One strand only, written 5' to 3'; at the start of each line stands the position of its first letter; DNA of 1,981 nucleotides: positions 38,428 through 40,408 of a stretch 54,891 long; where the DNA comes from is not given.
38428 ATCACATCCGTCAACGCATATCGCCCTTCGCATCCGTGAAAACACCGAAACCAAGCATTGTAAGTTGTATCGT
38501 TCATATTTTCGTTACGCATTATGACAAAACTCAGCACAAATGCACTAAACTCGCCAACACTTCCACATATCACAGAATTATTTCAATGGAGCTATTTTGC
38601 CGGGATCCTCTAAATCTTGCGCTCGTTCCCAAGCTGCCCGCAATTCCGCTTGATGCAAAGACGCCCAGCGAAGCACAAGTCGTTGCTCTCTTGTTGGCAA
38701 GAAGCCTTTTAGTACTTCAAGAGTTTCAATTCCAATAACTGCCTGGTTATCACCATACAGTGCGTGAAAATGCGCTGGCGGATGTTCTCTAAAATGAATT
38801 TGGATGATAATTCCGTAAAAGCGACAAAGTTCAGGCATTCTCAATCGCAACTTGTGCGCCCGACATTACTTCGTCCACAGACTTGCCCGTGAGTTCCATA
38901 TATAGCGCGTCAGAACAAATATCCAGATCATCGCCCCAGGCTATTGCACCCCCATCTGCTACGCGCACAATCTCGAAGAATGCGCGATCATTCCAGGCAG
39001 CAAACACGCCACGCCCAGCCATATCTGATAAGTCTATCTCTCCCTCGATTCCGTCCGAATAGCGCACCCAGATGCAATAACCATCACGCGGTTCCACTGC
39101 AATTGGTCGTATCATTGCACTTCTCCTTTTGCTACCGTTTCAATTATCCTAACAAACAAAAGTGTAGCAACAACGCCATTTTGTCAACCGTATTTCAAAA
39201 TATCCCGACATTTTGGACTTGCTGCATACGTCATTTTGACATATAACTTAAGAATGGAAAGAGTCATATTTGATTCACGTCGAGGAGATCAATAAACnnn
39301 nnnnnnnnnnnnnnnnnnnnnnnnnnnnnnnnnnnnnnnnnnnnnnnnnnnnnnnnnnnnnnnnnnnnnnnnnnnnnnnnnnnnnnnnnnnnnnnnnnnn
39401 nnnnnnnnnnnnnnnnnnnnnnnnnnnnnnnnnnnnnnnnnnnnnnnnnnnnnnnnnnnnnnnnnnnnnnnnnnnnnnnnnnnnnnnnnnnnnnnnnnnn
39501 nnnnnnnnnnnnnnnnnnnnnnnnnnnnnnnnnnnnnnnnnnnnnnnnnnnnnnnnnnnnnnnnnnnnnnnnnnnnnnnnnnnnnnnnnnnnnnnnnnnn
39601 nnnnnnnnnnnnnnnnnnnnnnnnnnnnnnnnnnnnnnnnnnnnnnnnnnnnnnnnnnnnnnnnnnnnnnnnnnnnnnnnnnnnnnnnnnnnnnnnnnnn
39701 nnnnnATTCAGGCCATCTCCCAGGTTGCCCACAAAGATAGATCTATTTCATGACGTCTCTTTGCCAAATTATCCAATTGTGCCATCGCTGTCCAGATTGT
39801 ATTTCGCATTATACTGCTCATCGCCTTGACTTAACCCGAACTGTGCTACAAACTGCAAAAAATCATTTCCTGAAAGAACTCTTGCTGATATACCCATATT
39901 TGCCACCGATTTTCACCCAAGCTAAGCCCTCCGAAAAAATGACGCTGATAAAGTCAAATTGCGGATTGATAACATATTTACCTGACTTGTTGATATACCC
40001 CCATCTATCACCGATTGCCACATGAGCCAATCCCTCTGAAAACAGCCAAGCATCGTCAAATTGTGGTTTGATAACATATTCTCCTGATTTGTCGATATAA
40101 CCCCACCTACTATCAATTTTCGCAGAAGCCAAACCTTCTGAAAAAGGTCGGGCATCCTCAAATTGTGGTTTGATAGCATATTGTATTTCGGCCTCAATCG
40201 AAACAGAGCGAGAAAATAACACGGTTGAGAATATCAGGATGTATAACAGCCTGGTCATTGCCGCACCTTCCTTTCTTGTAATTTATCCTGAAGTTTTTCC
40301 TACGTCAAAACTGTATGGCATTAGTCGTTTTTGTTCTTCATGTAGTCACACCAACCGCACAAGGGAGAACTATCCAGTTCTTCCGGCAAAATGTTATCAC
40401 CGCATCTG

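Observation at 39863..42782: Uncharacterised four-gene cluster: large XRE protein, DUF4258-like protein, HEPN-like triple-zinc-ribbon protein, WG-repeat protein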

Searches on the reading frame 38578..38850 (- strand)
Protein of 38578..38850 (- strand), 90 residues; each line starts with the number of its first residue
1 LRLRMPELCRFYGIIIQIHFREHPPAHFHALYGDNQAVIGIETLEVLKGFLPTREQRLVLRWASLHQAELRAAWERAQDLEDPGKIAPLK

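Call 3: search_protein_families(library=pfam, proteins=[window:38578-38850:-], max_evalue=0.1)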
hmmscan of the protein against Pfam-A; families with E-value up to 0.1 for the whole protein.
window:38578-38850:- (90 aa): 1 family
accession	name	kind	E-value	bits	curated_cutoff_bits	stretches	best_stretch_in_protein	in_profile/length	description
PF13711.11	DUF4160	-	1.1e-19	70.8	23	1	13-75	1-65/65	Domain of unknown function (DUF4160)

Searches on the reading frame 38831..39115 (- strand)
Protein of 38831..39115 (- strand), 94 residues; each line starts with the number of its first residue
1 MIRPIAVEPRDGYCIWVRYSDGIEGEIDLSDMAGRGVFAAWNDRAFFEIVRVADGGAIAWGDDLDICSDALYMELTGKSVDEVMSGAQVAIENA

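Call 3: search_protein_families(library=pfam, proteins=[window:38831-39115:-], max_evalue=0.1)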
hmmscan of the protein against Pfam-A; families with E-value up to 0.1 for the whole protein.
window:38831-39115:- (94 aa): 1 family
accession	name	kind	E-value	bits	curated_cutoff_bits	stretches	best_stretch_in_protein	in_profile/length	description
PF10387.14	DUF2442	-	1.4e-11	44.9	23.9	1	5-74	2-69/72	Protein of unknown function (DUF2442)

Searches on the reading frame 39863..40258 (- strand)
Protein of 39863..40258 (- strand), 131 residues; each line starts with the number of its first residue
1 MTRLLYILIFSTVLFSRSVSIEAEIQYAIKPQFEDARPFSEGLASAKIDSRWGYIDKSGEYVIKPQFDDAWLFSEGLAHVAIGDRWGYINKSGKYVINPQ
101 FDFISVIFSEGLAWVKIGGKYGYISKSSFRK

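Call 3: search_protein_families(library=pfam, proteins=[window:39863-40258:-], max_evalue=0.1)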
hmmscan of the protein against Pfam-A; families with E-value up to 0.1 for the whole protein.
window:39863-40258:- (131 aa): 2 families
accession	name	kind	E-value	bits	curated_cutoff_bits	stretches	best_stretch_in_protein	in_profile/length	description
PF14903.11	WG_beta_rep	-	4.5e-36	123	25.6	3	86-121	1-35/35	WG containing repeat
PF10411.14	DsbC_N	-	0.038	14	25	0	75-97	32-55/70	Disulfide bond isomerase protein N-terminal domain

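Call 4: search_protein_families(library=padloc, proteins=[window:39863-40258:-], max_evalue=0.1)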
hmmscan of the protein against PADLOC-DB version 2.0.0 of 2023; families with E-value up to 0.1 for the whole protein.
window:39863-40258:- (131 aa): 0 families

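Call 6: search_protein_families(library=ncbifam, proteins=[window:39863-40258:-], max_evalue=0.1)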
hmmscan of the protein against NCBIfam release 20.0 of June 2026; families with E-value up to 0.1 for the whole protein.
window:39863-40258:- (131 aa): 0 families

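Call 7: search_protein_families(library=phrogs, proteins=[window:39863-40258:-], max_evalue=0.01)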
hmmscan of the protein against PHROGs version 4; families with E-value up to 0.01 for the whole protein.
window:39863-40258:- (131 aa): 0 families
